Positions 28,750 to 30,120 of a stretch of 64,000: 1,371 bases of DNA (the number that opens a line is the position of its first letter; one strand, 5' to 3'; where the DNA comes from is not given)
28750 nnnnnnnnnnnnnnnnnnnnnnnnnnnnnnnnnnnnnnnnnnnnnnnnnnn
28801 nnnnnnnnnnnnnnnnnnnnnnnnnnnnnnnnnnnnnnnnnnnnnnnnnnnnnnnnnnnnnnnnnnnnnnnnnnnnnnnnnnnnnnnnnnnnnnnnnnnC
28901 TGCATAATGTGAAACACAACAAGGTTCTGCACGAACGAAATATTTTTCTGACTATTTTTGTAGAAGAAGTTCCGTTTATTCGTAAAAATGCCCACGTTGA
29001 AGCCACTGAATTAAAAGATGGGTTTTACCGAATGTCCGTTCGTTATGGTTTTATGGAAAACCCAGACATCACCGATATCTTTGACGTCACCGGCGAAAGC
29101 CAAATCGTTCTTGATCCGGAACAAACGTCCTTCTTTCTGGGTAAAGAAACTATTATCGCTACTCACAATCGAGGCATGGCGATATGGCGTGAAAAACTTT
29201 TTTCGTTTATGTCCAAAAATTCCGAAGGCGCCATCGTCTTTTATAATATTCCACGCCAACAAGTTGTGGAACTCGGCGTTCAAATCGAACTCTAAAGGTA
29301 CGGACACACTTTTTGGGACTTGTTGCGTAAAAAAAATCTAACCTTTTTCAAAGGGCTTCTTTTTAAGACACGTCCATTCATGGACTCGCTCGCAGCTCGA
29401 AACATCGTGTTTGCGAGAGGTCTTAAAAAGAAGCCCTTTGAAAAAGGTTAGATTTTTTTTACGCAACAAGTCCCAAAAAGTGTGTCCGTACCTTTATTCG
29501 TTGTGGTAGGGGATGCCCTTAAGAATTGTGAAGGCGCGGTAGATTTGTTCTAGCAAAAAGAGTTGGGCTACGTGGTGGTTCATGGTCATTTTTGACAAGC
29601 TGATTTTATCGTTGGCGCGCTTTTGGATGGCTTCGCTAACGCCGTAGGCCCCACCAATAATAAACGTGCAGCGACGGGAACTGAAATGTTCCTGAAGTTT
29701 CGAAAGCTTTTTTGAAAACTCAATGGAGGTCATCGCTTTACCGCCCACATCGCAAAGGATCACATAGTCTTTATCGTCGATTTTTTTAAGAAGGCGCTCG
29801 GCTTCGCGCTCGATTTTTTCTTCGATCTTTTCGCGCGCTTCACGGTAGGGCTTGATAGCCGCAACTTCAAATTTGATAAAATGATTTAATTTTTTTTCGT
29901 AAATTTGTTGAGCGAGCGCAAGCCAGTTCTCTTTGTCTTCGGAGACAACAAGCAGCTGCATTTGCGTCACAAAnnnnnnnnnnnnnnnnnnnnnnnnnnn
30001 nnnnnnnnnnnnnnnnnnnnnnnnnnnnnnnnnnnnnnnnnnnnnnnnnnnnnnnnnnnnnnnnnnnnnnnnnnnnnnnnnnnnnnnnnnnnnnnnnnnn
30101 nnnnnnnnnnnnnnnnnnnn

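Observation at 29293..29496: Perfect 77-bp inverted repeat (204-bp element) filling exactly the stop-to-stop gap between convergent kup and rlmH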

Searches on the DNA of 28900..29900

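Call 8: search_rna_families(source=window, start=28900, end=29900, threshold=evalue, max_evalue=10)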
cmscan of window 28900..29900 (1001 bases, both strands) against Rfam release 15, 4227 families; matches with E-value up to 10: 2.
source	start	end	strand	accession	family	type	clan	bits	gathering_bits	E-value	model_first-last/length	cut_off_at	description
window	29298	29498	+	RF04184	BTnc060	Gene; sRNA;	-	26.2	228.9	0.097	1-213/213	no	Bacteroides sRNA BTnc060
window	29812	29896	+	RF04355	Plastid-atpF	Intron;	-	24.3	52.5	0.96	1-53/53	no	Plastid-atpF group II-D1 intron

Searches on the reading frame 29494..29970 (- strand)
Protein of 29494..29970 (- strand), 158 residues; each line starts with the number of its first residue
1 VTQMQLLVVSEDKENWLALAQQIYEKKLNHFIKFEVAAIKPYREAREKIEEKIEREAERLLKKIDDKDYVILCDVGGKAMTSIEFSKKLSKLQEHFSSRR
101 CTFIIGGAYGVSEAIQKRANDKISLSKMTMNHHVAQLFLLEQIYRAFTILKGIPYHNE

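Call 10: find_encoding_contigs(protein=window:29494-29970:-, flank=10000, max_places=10)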
Protein window:29494-29970:- (158 aa): 20 contigs read that carry it; 10 places shown.
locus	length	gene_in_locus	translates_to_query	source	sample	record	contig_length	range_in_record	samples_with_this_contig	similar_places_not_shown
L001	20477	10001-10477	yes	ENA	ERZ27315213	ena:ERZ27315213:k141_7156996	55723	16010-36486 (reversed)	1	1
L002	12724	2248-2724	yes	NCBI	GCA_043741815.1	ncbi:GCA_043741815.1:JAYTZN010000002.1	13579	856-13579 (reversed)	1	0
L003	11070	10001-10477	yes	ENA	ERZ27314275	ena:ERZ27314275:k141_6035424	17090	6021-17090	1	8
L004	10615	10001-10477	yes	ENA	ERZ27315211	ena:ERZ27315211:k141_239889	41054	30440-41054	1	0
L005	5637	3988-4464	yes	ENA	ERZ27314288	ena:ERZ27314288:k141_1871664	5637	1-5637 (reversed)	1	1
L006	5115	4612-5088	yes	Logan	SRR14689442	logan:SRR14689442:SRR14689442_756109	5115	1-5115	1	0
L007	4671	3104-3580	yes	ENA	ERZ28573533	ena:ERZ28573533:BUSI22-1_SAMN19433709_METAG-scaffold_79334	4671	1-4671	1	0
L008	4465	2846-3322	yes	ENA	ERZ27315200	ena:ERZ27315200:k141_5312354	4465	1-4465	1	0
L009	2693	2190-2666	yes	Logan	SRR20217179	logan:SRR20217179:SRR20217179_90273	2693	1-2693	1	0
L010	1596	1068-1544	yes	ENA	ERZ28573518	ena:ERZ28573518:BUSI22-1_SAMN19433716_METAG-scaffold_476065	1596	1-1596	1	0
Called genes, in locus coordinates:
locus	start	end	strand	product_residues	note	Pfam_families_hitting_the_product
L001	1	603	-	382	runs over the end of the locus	PF04055:Radical_SAM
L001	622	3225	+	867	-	PF00675:Peptidase_M16, PF05193:Peptidase_M16_C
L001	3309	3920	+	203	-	-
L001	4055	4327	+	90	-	-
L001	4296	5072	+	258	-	PF00902:TatC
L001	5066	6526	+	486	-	PF00149:Metallophos (weak)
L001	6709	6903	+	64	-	-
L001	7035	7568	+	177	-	PF00829:Ribosomal_L21p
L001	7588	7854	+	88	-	PF01016:Ribosomal_L27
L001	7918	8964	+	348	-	PF01018:GTP1_OBG, PF01926:MMR_HSR1, PF02421:FeoB_N (weak)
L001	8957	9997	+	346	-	PF01467:CTP_transf_like, PF02410:RsfS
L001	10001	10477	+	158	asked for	PF02590:SPOUT_MTase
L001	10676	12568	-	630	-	PF02705:K_trans, PF22776:K_trans_C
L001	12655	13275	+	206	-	-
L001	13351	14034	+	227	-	PF03548:LolA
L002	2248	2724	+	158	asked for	PF02590:SPOUT_MTase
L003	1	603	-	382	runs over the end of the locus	PF04055:Radical_SAM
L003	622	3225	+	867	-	PF00675:Peptidase_M16, PF05193:Peptidase_M16_C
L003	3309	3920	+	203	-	-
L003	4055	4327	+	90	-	-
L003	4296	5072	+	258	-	PF00902:TatC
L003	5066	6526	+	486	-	PF00149:Metallophos (weak)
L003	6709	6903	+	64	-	-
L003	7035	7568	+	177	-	PF00829:Ribosomal_L21p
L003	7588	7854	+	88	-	PF01016:Ribosomal_L27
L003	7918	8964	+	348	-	PF01018:GTP1_OBG, PF01926:MMR_HSR1, PF02421:FeoB_N (weak)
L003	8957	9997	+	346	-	PF01467:CTP_transf_like, PF02410:RsfS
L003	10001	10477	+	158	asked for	PF02590:SPOUT_MTase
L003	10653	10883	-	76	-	-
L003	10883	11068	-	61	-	?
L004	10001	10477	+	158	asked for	PF02590:SPOUT_MTase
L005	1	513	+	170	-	?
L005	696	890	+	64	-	-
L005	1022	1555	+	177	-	PF00829:Ribosomal_L21p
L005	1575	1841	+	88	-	PF01016:Ribosomal_L27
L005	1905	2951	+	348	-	PF01018:GTP1_OBG, PF01926:MMR_HSR1, PF02421:FeoB_N (weak)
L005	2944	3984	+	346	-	PF01467:CTP_transf_like, PF02410:RsfS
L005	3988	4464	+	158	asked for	PF02590:SPOUT_MTase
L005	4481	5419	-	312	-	PF13936:HTH_38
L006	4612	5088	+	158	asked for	PF02590:SPOUT_MTase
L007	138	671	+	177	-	PF00829:Ribosomal_L21p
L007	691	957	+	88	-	PF01016:Ribosomal_L27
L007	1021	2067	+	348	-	PF01018:GTP1_OBG, PF01926:MMR_HSR1, PF02421:FeoB_N (weak)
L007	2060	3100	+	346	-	PF01467:CTP_transf_like, PF02410:RsfS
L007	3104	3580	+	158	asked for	PF02590:SPOUT_MTase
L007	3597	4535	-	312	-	PF13936:HTH_38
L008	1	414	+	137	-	?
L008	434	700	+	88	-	PF01016:Ribosomal_L27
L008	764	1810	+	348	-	PF01018:GTP1_OBG, PF01926:MMR_HSR1, PF02421:FeoB_N (weak)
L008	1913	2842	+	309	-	PF01467:CTP_transf_like (weak), PF02410:RsfS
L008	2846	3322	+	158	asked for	PF02590:SPOUT_MTase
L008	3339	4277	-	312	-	PF13936:HTH_38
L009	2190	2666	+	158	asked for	PF02590:SPOUT_MTase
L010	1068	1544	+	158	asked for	PF02590:SPOUT_MTase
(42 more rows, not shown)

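Call 18: search_protein_families(library=pfam, proteins=[L005:4481-5419:-], max_evalue=0.01)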
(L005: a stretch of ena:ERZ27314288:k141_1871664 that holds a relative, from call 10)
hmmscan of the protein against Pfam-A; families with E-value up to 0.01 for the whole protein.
L005:4481-5419:- (312 aa): 8 families
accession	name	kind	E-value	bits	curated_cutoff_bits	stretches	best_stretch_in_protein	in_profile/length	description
PF13936.12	HTH_38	-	6e-13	48.7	27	1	3-46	1-44/44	Helix-turn-helix domain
PF13384.12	HTH_23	-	5.3e-05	23.3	24.6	1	9-45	4-40/50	Homeodomain-like domain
PF13556.12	HTH_30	-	0.00071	19.8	27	1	16-45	6-35/59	PucR C-terminal helix-turn-helix domain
PF08279.18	HTH_11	-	0.0016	18.7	25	0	20-44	13-37/55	HTH domain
PF13565.12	HTH_32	-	0.0021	19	33.7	0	70-116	25-72/73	Homeodomain-like domain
PF13518.12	HTH_28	-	0.0036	17.8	25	0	14-45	4-35/52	Helix-turn-helix domain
PF12728.13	HTH_17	-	0.0043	17.7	27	0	27-46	6-25/51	Helix-turn-helix domain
PF00665.32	rve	-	0.0048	17.6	32.6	1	170-232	8-79/102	Integrase core domain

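Call 19: search_protein_families(library=ncbifam, proteins=[L005:4481-5419:-], max_evalue=0.01)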
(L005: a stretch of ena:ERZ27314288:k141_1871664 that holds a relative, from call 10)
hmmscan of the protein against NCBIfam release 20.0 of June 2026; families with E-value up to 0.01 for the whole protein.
L005:4481-5419:- (312 aa): 6 families
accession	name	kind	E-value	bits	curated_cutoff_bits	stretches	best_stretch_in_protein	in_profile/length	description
NF033563.0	transpos_IS30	equivalog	6.8e-58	196.5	80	1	38-292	2-267/267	IS30 family transposase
NF033577.2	transpos_IS481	equivalog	4.3e-08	33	224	1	16-302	7-283/284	IS481 family transposase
NF033546.1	transpos_IS21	equivalog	3e-05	23.7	160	0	240-292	216-272/294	IS21 family transposase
NF038291.1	rep_pAB02_ORF2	subfamily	0.0027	18.1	85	0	22-45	2-25/172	plasmid replication DNA-binding protein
NF045758.2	YlxM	equivalog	0.0034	17.5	80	0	12-45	22-55/72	YlxM family DNA-binding protein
TIGR01764.1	excise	domain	0.0058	17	28.8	0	26-46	5-25/49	excisionase family DNA-binding protein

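Call 22: find_homologous_proteins(query=window:29494-29970:-, max_evalue=1e-20)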
Query window:29494-29970:- (158 aa): 817 proteins with E <= 1e-20 among 1973 candidates; the best 120 are listed.
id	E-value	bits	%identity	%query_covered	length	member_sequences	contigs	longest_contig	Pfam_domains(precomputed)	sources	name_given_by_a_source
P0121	2.8e-96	337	99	100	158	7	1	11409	PF02590.23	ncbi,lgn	-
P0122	1.6e-92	325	95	100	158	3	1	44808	PF02590.23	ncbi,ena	-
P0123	1.9e-89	315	93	98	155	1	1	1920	PF02590.23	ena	-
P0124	1.3e-88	312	91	100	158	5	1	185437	PF02590.23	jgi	jgi:23S rRNA (pseudouridine1915-N3)-methyltransferase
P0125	6.4e-87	307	89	100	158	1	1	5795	PF02590.23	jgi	jgi:23S rRNA (pseudouridine1915-N3)-methyltransferase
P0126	9.5e-81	287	81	99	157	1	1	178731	PF02590.23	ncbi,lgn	-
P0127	5.3e-79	281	81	100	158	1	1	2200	PF02590.23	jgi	jgi:23S rRNA (pseudouridine1915-N3)-methyltransferase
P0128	6.2e-79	281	81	100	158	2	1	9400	PF02590.23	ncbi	-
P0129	9.3e-66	238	69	100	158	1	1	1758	PF02590.23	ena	-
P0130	6.3e-63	229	66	100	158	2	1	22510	PF02590.23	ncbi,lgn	-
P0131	8.3e-63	229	65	100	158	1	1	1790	PF02590.23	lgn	-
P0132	1.7e-62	228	65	100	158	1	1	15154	PF02590.23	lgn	-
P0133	2.8e-62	227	65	100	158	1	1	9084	PF02590.23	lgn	-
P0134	9.6e-62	225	64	100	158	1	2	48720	PF02590.23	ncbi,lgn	-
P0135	2.9e-61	224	65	100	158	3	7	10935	PF02590.23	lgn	-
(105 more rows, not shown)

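Call 24: find_encoding_contigs(protein=P0122, flank=2500, max_places=2)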
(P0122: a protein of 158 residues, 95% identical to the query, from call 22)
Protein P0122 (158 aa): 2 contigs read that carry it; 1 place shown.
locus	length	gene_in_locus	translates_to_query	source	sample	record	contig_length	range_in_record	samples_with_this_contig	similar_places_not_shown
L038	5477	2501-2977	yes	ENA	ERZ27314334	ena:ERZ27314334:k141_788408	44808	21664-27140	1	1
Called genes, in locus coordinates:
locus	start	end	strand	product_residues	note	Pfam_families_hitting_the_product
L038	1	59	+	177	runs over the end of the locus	PF00829:Ribosomal_L21p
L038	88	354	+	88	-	PF01016:Ribosomal_L27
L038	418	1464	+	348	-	PF01018:GTP1_OBG, PF01926:MMR_HSR1, PF02421:FeoB_N (weak)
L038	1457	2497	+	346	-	PF01467:CTP_transf_like, PF02410:RsfS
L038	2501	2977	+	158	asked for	PF02590:SPOUT_MTase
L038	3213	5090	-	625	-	PF02705:K_trans, PF22776:K_trans_C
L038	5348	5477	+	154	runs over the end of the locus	-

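Call 25: find_encoding_contigs(protein=P0124, flank=2500, max_places=2)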
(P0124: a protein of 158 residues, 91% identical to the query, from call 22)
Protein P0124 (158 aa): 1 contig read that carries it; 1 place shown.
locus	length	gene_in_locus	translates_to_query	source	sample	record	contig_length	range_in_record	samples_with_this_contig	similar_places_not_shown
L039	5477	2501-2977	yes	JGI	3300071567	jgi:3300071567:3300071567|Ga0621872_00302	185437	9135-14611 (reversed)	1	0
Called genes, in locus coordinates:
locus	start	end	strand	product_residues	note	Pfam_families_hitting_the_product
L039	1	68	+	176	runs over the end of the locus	PF00829:Ribosomal_L21p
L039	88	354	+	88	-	PF01016:Ribosomal_L27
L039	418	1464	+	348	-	PF01018:GTP1_OBG, PF01926:MMR_HSR1, PF02421:FeoB_N (weak)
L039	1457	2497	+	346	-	PF01467:CTP_transf_like, PF02410:RsfS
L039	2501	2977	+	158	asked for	PF02590:SPOUT_MTase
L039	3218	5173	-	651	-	PF02705:K_trans, PF22776:K_trans_C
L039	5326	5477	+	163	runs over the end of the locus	-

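Call 26: find_encoding_contigs(protein=P0126, flank=2500, max_places=2)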
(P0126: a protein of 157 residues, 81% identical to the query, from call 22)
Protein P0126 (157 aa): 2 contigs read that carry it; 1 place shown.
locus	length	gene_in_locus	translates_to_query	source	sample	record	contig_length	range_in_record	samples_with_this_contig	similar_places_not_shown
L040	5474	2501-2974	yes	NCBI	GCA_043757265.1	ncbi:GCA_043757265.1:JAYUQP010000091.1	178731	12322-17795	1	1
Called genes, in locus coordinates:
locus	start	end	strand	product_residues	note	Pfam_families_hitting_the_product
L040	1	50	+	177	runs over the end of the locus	PF00829:Ribosomal_L21p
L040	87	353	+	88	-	PF01016:Ribosomal_L27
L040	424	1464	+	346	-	PF01018:GTP1_OBG, PF01926:MMR_HSR1, PF02421:FeoB_N (weak)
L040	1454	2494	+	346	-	PF01467:CTP_transf_like, PF02410:RsfS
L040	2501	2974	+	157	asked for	PF02590:SPOUT_MTase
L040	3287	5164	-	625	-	PF02705:K_trans, PF22776:K_trans_C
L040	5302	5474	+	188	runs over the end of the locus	-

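Call 28: find_encoding_contigs(protein=P0128, flank=2500, max_places=2)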
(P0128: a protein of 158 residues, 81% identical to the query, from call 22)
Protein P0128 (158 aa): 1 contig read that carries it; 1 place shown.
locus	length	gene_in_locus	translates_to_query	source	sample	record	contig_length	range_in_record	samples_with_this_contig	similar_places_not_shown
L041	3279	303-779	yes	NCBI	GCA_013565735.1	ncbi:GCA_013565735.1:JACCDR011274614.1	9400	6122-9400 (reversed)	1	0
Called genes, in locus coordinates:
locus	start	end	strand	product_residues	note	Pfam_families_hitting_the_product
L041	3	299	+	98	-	?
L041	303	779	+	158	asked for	PF02590:SPOUT_MTase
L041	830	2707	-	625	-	PF02705:K_trans, PF22776:K_trans_C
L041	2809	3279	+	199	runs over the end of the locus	-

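Call 29: find_encoding_contigs(protein=P0130, flank=2500, max_places=2)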
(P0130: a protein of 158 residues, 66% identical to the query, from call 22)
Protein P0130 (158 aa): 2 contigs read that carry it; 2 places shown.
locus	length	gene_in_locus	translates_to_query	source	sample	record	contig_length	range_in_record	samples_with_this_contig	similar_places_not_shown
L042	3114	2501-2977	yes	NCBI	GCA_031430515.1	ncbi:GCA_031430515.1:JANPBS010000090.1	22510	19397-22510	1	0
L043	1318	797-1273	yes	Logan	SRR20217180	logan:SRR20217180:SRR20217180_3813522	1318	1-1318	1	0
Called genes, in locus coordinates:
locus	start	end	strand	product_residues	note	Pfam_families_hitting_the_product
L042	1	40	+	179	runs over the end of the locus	PF00829:Ribosomal_L21p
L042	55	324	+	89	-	PF01016:Ribosomal_L27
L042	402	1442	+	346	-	PF01018:GTP1_OBG, PF01926:MMR_HSR1, PF02421:FeoB_N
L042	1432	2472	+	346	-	PF01467:CTP_transf_like, PF02410:RsfS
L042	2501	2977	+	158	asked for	PF02590:SPOUT_MTase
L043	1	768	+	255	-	?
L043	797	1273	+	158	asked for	PF02590:SPOUT_MTase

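Call 30: find_encoding_contigs(protein=P0134, flank=2500, max_places=2)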
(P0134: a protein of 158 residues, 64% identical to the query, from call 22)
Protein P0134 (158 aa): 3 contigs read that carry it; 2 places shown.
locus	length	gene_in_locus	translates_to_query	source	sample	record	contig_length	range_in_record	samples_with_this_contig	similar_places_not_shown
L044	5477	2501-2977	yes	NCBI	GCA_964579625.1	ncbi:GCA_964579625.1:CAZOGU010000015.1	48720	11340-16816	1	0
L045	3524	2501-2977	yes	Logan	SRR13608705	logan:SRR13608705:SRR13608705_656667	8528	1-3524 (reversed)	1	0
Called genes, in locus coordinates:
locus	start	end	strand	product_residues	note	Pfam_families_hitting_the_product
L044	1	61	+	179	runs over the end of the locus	PF00829:Ribosomal_L21p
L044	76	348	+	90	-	PF01016:Ribosomal_L27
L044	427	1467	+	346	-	PF01018:GTP1_OBG, PF01926:MMR_HSR1, PF02421:FeoB_N (weak)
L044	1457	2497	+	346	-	PF01467:CTP_transf_like, PF02410:RsfS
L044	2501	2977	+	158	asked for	PF02590:SPOUT_MTase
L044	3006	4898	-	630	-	PF02705:K_trans, PF22776:K_trans_C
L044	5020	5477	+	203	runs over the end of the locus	-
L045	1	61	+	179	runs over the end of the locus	PF00829:Ribosomal_L21p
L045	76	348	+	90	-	PF01016:Ribosomal_L27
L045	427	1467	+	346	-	PF01018:GTP1_OBG, PF01926:MMR_HSR1, PF02421:FeoB_N (weak)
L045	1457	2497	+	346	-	PF01467:CTP_transf_like, PF02410:RsfS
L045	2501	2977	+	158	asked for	PF02590:SPOUT_MTase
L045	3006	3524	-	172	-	?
